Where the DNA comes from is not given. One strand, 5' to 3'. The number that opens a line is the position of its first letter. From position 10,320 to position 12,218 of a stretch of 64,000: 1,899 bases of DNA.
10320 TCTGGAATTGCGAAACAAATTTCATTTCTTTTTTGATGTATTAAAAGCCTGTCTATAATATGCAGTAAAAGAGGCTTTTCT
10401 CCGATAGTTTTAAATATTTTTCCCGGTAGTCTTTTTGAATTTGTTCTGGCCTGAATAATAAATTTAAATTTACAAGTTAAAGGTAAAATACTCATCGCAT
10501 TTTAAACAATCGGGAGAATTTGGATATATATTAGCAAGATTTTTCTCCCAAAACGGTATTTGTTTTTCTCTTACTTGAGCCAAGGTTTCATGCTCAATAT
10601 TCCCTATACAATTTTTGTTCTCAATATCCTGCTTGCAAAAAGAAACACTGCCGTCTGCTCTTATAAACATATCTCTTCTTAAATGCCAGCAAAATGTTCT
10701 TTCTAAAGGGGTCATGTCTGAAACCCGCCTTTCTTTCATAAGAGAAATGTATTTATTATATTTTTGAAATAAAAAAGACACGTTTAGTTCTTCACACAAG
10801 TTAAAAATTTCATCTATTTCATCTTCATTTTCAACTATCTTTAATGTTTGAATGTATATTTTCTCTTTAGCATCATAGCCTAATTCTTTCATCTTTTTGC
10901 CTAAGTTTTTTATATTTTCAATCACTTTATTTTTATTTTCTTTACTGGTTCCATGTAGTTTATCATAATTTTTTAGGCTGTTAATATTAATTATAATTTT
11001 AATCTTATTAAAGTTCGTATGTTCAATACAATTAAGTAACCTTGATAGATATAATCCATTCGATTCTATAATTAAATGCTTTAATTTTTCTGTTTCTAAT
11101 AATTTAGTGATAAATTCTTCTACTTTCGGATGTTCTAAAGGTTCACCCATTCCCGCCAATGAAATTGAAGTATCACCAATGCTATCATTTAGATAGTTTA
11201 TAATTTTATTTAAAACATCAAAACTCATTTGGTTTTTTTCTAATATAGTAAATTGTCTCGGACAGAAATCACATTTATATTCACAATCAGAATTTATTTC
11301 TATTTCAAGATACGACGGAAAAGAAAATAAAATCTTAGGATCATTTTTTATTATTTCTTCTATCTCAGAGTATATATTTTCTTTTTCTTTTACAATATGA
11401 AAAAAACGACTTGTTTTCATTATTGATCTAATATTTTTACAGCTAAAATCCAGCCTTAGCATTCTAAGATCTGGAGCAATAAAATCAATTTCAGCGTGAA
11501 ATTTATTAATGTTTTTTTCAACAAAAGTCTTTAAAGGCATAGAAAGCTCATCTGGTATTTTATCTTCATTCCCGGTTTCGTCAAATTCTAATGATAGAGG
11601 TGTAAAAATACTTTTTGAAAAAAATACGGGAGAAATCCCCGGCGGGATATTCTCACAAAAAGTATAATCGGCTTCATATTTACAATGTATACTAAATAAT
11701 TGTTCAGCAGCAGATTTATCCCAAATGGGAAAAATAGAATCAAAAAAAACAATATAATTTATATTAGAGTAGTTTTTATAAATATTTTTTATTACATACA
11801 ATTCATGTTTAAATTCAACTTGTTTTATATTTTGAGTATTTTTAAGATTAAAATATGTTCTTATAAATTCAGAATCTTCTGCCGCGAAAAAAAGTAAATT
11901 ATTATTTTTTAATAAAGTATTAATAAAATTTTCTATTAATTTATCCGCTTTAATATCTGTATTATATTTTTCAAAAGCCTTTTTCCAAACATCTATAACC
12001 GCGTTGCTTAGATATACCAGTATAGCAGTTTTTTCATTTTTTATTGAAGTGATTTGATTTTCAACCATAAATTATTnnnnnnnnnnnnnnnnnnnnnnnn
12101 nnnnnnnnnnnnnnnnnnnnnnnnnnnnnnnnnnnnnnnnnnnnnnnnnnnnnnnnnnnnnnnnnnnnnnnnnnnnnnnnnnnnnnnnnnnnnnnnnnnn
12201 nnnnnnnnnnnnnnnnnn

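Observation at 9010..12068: Uncharacterised three-gene module: PseG-like + SpsF-like cytidylyltransferase + radical-SAM/SPASM enzyme fused to a nucleotidyltransferase-like domain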

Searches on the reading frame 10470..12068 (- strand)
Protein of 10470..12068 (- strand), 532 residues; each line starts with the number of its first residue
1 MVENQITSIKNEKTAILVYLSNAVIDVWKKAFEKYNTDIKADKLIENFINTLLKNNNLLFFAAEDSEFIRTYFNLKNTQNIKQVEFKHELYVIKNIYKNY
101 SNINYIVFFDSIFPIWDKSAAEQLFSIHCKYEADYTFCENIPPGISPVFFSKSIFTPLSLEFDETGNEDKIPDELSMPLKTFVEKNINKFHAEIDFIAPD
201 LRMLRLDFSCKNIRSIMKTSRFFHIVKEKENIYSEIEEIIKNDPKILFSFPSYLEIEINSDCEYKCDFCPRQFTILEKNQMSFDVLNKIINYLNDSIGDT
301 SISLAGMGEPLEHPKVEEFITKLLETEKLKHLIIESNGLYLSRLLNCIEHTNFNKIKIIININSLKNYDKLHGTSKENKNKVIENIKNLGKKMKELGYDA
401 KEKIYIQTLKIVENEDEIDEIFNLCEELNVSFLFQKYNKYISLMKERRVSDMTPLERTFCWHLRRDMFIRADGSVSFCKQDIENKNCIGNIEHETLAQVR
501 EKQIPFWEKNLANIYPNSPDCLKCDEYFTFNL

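Call 3: search_protein_families(library=pfam, proteins=[window:10470-12068:-], max_evalue=1)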
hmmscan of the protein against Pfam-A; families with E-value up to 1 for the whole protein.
window:10470-12068:- (532 aa): 4 families
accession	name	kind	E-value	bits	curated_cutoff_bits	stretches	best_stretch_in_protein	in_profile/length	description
PF04055.27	Radical_SAM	-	3.3e-09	37.6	29.5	1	258-424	3-165/166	Radical SAM superfamily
PF13186.11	SPASM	-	2.4e-06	28.2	21.5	1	460-524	1-66/67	Iron-sulfur cluster-binding domain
PF13353.11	Fer4_12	-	0.00066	20.4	22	1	260-368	13-121/137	4Fe-4S single cluster domain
PF19364.4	DUF5940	-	0.091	12.9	27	1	314-394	89-164/166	Family of unknown function (DUF5940)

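Call 4: search_protein_families(library=ncbifam, proteins=[window:10470-12068:-], max_evalue=1)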
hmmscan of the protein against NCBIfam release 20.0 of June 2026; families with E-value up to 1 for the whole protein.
window:10470-12068:- (532 aa): 19 families
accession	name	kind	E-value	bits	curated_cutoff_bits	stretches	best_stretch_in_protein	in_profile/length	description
TIGR04321.1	spiroSPASM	subfamily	2.2e-105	353.3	250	1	29-531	12-509/510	spiro-SPASM protein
TIGR04317.1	W_rSAM_matur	equivalog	1.4e-19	70.5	380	1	253-431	5-177/349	tungsten cofactor oxidoreductase radical SAM maturase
TIGR02666.1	moaA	equivalog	9.4e-12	44.5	284.05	1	253-434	11-189/336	GTP 3',8-cyclase MoaA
TIGR04167.1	rSAM_SeCys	equivalog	3.6e-07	29.7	300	1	253-416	9-164/303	arsenosugar biosynthesis radical SAM (seleno)protein ArsS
TIGR04311.1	rSAM_Geo_metal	subfamily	3.2e-06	26.4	400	1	250-360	1-112/423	radical SAM/SPASM family putative metalloenzyme maturase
TIGR02495.1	NrdG2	equivalog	5.1e-06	25.9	131.15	1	261-436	25-191/193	anaerobic ribonucleoside-triphosphate reductase activating protein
NF038073.1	rSAM_STM4011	subfamily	7.5e-06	25.4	200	1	261-358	11-108/278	STM4011 family radical SAM protein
TIGR02109.1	PQQ_syn_pqqE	equivalog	1.8e-05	23.9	381.35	1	249-431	4-175/358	pyrroloquinoline quinone biosynthesis protein PqqE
TIGR03470.1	HpnH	equivalog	4.7e-05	22.5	225.05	1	249-431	25-193/318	adenosyl-hopene transferase HpnH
NF045646.2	rSAM_Se_TrsS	equivalog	8.7e-05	21.2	490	1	256-388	90-224/441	radical SAM (seleno)protein TrsS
NF000424.4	CfrAB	exception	0.00014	21.3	530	1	257-327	102-172/338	Cfr family 23S rRNA (adenine(2503)-C(8))-methyltransferase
TIGR04432.1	rSAM_Cfr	equivalog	0.00045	19.6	550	1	258-326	105-173/341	Cfr family 23S rRNA (adenine(2503)-C(8))-methyltransferase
TIGR02491.1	NrdG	equivalog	0.00047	20.1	126.1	1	260-325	23-88/154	anaerobic ribonucleoside-triphosphate reductase activating protein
TIGR04085.1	rSAM_more_4Fe4S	domain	0.002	18.5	27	1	465-525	5-65/93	SPASM domain-containing protein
NF011024.0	PRK14453.1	equivalog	0.0028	17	468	1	256-325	105-174/348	23S rRNA (adenine(2503)-C(8))-methyltransferase Cfr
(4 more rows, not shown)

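Call 6: find_homologous_proteins(query=window:10470-12068:-)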
Query window:10470-12068:- (532 aa): 88 proteins with E <= 0.001 among 8000 candidates.
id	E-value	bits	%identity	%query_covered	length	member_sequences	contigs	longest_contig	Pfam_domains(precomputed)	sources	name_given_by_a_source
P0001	0.0e+0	1191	100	100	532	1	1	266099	PF13186.12,PF04055.28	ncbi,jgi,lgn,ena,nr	ncbi:MAG: spiro-SPASM protein [Spirochaetia bacterium]|nr:spiro-SPASM protein [Spirochaetia bacteriu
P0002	1.7e-144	500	45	98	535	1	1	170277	PF13186.12,PF04055.28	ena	-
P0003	1.6e-141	491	45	98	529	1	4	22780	PF13186.12,PF04055.28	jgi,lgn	jgi:spiro-SPASM protein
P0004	6.4e-141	489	44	98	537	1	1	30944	PF13186.12,PF04055.28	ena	-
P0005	1.5e-136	474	42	98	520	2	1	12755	PF13186.12,PF04055.28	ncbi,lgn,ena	-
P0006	2.4e-135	470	42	97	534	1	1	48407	PF13186.12,PF04055.28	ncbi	-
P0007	3.6e-134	466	44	98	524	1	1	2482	PF13186.12,PF04055.28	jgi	-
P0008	1.1e-131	458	43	92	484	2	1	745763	PF13186.12,PF04055.28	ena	-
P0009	1.4e-131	458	40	98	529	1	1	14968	PF13186.12,PF04055.28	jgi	jgi:spiro-SPASM protein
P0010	1.0e-130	455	41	98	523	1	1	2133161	PF13186.12,PF04055.28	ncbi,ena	-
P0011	1.3e-129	451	43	99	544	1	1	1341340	PF13186.12,PF04055.28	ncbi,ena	-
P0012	1.5e-129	451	42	98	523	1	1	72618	PF13186.12,PF04055.28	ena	-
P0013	3.2e-129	450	43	98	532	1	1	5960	PF13186.12,PF04055.28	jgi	-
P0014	1.1e-128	448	41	98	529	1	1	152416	PF13186.12,PF04055.28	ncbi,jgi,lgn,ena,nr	ncbi:MAG: spiro-SPASM protein [Spirochaetia bacterium]|nr:spiro-SPASM protein [Spirochaetia bacteriu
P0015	1.3e-128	448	40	98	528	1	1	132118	PF13186.12,PF04055.28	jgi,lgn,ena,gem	-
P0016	1.4e-128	448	43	98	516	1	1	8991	PF13186.12,PF04055.28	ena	-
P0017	2.0e-126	441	40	98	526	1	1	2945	PF13186.12,PF04055.28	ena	-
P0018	1.4e-125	438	39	98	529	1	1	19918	PF13186.12,PF04055.28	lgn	-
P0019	1.7e-125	438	40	97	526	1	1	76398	PF13186.12,PF04055.28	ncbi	ncbi:MAG: spiro-SPASM protein [Leptospirales bacterium]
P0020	6.1e-125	436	46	80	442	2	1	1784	PF13186.12,PF04055.28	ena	-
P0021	4.5e-123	430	42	98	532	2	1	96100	PF13186.12,PF04055.28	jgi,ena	-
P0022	5.0e-122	426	41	98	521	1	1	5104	PF13186.12,PF04055.28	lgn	-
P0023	9.3e-122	425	39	99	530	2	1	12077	PF13186.12,PF04055.28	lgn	-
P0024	2.9e-120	420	42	98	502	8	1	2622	PF13186.12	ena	-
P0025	4.4e-119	417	41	97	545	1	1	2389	PF13186.12,PF04055.28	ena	-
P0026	1.8e-118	415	45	80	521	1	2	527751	PF13186.12,PF04055.28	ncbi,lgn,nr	ncbi:MAG: spiro-SPASM protein [Leptospiraceae bacterium]|nr:spiro-SPASM protein [Leptospiraceae bact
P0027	4.8e-118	413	45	83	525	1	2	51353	PF13186.12,PF04055.28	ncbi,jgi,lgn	-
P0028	5.2e-117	410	43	97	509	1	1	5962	PF13186.12,PF04055.28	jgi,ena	-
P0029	2.2e-116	408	41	97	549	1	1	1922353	PF13186.12,PF04055.28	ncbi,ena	-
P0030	4.7e-116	407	40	99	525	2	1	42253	PF13186.12,PF04055.28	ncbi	-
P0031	5.7e-115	403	46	83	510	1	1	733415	PF13186.12,PF04055.28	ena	-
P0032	1.2e-112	395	38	98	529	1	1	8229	PF13186.12,PF04055.28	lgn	-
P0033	2.7e-112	394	37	97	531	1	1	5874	PF13186.12,PF04055.28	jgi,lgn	-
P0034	1.5e-111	392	40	86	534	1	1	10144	PF13186.12,PF04055.28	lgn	-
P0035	2.3e-111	391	41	84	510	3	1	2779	PF13186.12,PF04055.28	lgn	-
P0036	9.2e-111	389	41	83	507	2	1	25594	PF13186.12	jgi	-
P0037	1.5e-110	388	38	97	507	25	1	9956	PF13186.12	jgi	jgi:spiro-SPASM protein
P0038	2.4e-110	388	38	98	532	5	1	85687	PF13186.12,PF04055.28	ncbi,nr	ncbi:MAG: spiro-SPASM protein [Leptospiraceae bacterium]|nr:spiro-SPASM protein [Leptospiraceae bact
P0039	5.7e-110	386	40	86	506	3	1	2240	PF13186.12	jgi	-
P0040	3.2e-109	384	38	96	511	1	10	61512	PF13186.12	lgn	-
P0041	5.9e-109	383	38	94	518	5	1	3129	PF13186.12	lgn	-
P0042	1.7e-108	382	38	97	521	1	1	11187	PF13186.12,PF04055.28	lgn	-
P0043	1.8e-108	382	39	98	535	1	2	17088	PF13186.12,PF04055.28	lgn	-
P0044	1.9e-108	381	40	85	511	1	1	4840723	PF13186.12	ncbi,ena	-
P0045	3.1e-108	381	40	85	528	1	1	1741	PF13186.12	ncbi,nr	ncbi:MAG TPA: spiro-SPASM protein, partial [Turneriella sp.]|nr:spiro-SPASM protein [Turneriella sp.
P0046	3.6e-108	380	39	93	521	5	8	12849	PF13186.12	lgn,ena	-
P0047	4.0e-108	380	41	83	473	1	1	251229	PF13186.12,PF04055.28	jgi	-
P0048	2.7e-107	378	40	83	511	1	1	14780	PF13186.12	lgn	-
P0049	3.2e-107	377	41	86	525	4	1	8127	PF13186.12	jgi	-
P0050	4.3e-107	377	37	92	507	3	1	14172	PF13186.12,PF04055.28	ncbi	-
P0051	3.4e-106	374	37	90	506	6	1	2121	PF13186.12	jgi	jgi:spiro-SPASM protein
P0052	4.8e-106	373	38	92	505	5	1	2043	PF13186.12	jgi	jgi:spiro-SPASM protein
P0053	1.1e-105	372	38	97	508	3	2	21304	PF13186.12,PF04055.28,PF13353.12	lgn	-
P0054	3.8e-105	371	37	96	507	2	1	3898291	PF13186.12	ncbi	-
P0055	6.2e-105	370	39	83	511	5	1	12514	PF13186.12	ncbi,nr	ncbi:MAG: spiro-SPASM protein [Spirochaetes bacterium]|nr:spiro-SPASM protein [Spirochaetota bacteri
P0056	9.3e-105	369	42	83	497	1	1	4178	PF13186.12,PF04055.28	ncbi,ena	-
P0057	4.5e-104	367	39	85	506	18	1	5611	PF13186.12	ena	-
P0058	5.0e-104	367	36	96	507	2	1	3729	PF13186.12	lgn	-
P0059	3.0e-103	364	38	92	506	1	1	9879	PF13186.12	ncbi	ncbi:MAG: spiro-SPASM protein [Turneriella sp.]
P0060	7.0e-103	363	39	85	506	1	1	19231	PF13186.12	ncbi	-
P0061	1.1e-102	362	39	83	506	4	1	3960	PF13186.12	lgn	-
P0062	4.6e-102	360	40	84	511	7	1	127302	PF13186.12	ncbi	ncbi:MAG: spiro-SPASM protein [Turneriella sp.]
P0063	5.0e-102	360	38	85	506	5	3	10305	PF13186.12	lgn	-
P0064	8.2e-101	356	39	84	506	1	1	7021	PF13186.12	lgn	-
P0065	4.5e-100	354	36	97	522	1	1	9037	PF13186.12,PF04055.28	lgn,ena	-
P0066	2.9e-99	351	37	88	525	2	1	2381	PF13186.12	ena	-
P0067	1.7e-98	349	41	80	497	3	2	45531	PF13186.12,PF04055.28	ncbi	-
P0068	3.6e-96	341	51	57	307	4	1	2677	PF13186.12,PF04055.28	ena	-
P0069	1.7e-93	332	39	83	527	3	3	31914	PF04055.28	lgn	-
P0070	5.2e-90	321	36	83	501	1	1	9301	PF13186.12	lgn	-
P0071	1.2e-83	300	43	63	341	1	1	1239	PF13186.12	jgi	jgi:spiro-SPASM protein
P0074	1.2e-70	257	33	87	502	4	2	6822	PF13186.12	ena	-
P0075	1.3e-67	247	33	90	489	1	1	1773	PF13186.12,PF04055.28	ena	-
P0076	2.5e-66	242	33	89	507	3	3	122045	PF13186.12,PF04055.28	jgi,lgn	-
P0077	1.1e-64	237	34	81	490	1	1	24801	PF13186.12,PF04055.28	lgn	-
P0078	4.4e-64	235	33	79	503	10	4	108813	PF13186.12,PF04055.28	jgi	-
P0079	7.3e-64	234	29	98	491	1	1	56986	PF13186.12,PF04055.28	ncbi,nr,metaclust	ncbi:MAG: hypothetical protein A2176_15700 [Spirochaetes bacterium RBG_13_51_14]|nr:MAG: hypothetica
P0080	7.0e-63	231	30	99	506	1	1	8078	PF13186.12,PF04055.28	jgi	jgi:spiro-SPASM protein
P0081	7.0e-62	228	32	98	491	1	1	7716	PF13186.12,PF04055.28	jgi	jgi:spiro-SPASM protein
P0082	5.7e-61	225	33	80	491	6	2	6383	PF13186.12,PF04055.28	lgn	-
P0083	7.0e-60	221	30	90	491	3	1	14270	PF13186.12,PF04055.28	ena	-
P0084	3.9e-57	212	32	80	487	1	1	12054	-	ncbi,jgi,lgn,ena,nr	ncbi:MAG: spiro-SPASM protein [Spirochaetia bacterium]|nr:spiro-SPASM protein [Spirochaetia bacteriu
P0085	2.6e-53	200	31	91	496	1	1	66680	PF04055.28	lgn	-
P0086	3.2e-34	137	26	80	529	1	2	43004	PF13186.12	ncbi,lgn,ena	-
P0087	2.4e-30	124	24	80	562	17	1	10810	PF13186.12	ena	-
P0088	3.4e-5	41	26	48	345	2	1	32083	PF13186.12,PF04055.28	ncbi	-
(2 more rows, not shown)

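Call 10: find_related_loci(query=A1, collection=genome_contigs, flank=10000)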
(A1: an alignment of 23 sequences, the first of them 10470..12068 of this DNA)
Query A1 (532 aa) in genome_contigs; peptide patterns used: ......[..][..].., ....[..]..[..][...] (x = any residue, [..] = any of these).
599 stretches matched a pattern (row limit reached: there are more); 576 encode a relative of the query (tblastn E <= 1e-3); the best 80 are kept; 80 distinct loci.
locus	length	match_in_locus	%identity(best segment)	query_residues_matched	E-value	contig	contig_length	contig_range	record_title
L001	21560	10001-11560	51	11-532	2e-166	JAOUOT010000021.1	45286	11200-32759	MAG: Spirochaetia bacterium isolate 8_1_Oct_SF_Bin25 8_1_Oct_SF_Bin25_scaffold_279_c1, whole genome shotgun sequence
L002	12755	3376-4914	42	11-531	6e-145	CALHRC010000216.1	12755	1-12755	MAG: uncultured bacterium isolate N1_Bin_METABAT__159_1 genome assembly, contig: c_000002058934, whole genome shotgun se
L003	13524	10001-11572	42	16-532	3e-141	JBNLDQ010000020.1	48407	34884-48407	MAG: Turneriellaceae bacterium isolate C1C2.bin.46.orig k141_966228, whole genome shotgun sequence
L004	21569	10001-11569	41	9-532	5e-137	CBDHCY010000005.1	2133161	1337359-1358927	MAG: Leptospiria bacterium isolate 056157e5-5cb5-417b-a9fb-2cd97697e967 genome assembly, contig: contig_5, whole genome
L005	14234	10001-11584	41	12-532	2e-133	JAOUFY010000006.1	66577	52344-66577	MAG: Spirochaetia bacterium isolate 4_1_July_SF_Bin56 4_1_July_SF_Bin56_scaffold_94_c1, whole genome shotgun sequence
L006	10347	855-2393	43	10-531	1e-141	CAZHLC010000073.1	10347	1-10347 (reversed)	MAG TPA_asm: uncultured Leptospiraceae bacterium isolate SRP135972_co1_289 genome assembly, contig: NODE_8742_length_103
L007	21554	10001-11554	40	14-531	8e-129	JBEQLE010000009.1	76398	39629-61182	MAG: Leptospirales bacterium isolate Y21TTR20magb6s NODE_9_length_76398_cov_4.756319, whole genome shotgun sequence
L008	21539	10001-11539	38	11-531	6e-121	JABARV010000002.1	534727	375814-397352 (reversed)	MAG: Turneriella sp. isolate Bin_83R c_000000000038, whole genome shotgun sequence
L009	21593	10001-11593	41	17-532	6e-121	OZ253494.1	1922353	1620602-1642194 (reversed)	MAG: Leptospiria bacterium isolate 602a36bf-ad70-4a3f-ae71-d2f58949cf12 genome assembly, chromosome: 1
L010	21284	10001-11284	44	93-527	4e-119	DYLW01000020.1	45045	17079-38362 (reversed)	MAG TPA_asm: Leptospira biflexa isolate SulCav_AS07-7_3_45_27 SulCav_AS07_7_710_length_45045_cov_15_879284, whole genome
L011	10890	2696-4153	39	40-531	2e-118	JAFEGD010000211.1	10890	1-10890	MAG: Spirochaetes bacterium isolate SZAS TMP-1 CK_MAG-101__211__length-10890, whole genome shotgun sequence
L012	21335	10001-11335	40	82-531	4e-118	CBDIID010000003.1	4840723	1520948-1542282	MAG: Turneriella sp. isolate 802509c0-b26d-462d-ab64-db586ef3a1ee genome assembly, contig: chromosome_2, whole genome sh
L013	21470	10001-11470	39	39-531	5e-118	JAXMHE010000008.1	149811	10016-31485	MAG: Turneriella sp. isolate STL-SPI1 C1.74.fa-8, whole genome shotgun sequence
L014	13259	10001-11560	39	6-527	1e-117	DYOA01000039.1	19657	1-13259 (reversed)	MAG TPA_asm: Leptospira biflexa isolate SulCav_GS09_5_2_45_65 SulCav_GS09_5_4531_length_19657_cov_38_646516, whole genom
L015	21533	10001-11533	38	9-532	3e-116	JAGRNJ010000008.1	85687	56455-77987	MAG: Leptospiraceae bacterium isolate HKST-UBA14 NODE_8_length_85687_cov_5.151639, whole genome shotgun sequence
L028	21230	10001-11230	37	108-531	1e-78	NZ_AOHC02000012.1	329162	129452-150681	Leptospira weilii serovar Ranarum str. ICFT ctg7180000034534, whole genome shotgun sequence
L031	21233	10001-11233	35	108-531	2e-74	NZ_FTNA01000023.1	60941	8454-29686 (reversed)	Leptospira interrogans strain ATCC 43642, whole genome shotgun sequence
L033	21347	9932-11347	34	52-531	1e-73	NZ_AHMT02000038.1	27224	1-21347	Leptospira alexanderi serovar Manhao 3 str. L 60 ctg1134731470660, whole genome shotgun sequence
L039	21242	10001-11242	35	106-531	1e-72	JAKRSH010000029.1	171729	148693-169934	MAG: Leptospiraceae bacterium isolate MS012 bin-012_28, whole genome shotgun sequence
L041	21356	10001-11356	33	74-531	1e-72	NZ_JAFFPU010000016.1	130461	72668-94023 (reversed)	Leptospira ainlahdjerensis strain 201903070 contig_0021, whole genome shotgun sequence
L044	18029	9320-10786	31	13-531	7e-72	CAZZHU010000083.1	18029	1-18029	MAG TPA_asm: uncultured Leptospirales bacterium isolate SRP192927_co6_673 genome assembly, contig: NODE_6959_length_1802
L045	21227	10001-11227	35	108-531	4e-72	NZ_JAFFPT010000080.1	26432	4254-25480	Leptospira ainazelensis strain 201903071 contig_0034, whole genome shotgun sequence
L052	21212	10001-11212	33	107-531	3e-71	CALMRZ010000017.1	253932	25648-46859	MAG TPA_asm: uncultured Spirochaetes bacterium isolate SRR5007357_bin.202_CONCOCT_v1.1_MAG genome assembly, contig: ERZ7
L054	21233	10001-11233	34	108-531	7e-71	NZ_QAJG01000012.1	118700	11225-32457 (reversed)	Leptospira borgpetersenii serovar Javanica strain DSM 21538 Ga0180982_112, whole genome shotgun sequence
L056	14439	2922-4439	33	9-532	8e-71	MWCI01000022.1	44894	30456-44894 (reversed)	MAG: Spirochaetes bacterium ADurb.Bin218 BWY23_contig000022, whole genome shotgun sequence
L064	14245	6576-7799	32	107-531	2e-70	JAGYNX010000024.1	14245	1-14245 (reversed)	MAG: Spirochaetes bacterium isolate M55B154 24, whole genome shotgun sequence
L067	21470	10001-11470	29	13-532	1e-69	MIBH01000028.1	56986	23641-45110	MAG: Spirochaetes bacterium RBG_13_51_14 RBG_13_scaffold_227, whole genome shotgun sequence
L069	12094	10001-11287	35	87-532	1e-69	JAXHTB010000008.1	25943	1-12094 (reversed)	MAG: Spirochaetota bacterium isolate MAG13_tar_biofilm MAG13_8, whole genome shotgun sequence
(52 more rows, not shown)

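Call 13: search_solved_structures(query=window:10470-12068:-, max_evalue=0.01, show_alignments=2)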
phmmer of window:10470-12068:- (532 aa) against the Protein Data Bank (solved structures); distinct sequences matched with E-value up to 0.01: 4.
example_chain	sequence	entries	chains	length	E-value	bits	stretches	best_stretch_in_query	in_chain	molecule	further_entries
1tv7_A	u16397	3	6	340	0.0017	20.2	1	254-359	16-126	Molybdenum cofactor biosynthesis protein A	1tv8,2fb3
2fb2_A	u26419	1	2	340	0.0021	19.9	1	254-359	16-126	Molybdenum cofactor biosynthesis protein A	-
4m7t_A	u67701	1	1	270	0.0058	18.5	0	252-362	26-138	BtrN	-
4m7s_A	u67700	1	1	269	0.0066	18.3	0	252-362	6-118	BtrN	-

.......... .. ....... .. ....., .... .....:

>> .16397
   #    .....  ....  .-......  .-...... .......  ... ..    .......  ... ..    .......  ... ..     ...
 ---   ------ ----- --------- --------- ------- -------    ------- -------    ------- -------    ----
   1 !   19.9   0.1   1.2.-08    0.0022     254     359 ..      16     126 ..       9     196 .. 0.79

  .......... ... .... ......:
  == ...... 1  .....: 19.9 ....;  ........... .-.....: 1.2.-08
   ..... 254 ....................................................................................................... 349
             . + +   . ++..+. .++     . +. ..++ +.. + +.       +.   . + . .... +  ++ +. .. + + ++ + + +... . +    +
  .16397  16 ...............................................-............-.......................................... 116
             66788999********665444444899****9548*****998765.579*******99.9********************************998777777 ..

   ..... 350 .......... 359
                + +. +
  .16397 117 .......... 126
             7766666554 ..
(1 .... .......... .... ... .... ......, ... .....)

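Call 17: search_protein_families(library=pfam, proteins=[L044:11574-12479:+, L031:11211-12812:+, L067:12255-13175:+, L002:5668-6399:+], max_evalue=0.1)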
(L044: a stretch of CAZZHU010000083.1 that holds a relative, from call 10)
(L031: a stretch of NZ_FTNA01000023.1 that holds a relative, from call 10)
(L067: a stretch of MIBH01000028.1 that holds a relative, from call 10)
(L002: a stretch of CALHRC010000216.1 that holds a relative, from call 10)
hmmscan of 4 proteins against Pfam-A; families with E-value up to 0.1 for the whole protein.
L044:11574-12479:+ (301 aa): 0 families

L031:11211-12812:+ (533 aa): 2 families
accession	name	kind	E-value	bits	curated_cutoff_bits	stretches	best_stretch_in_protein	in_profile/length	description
PF02348.25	CTP_transf_3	-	1.1e-14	55.2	22.6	1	14-225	3-211/217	Cytidylyltransferase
PF12804.13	NTP_transf_3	-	0.094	13.3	27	0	26-128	15-114/160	MobA-like NTP transferase domain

L067:12255-13175:+ (306 aa): 0 families

L002:5668-6399:+ (243 aa): 0 families
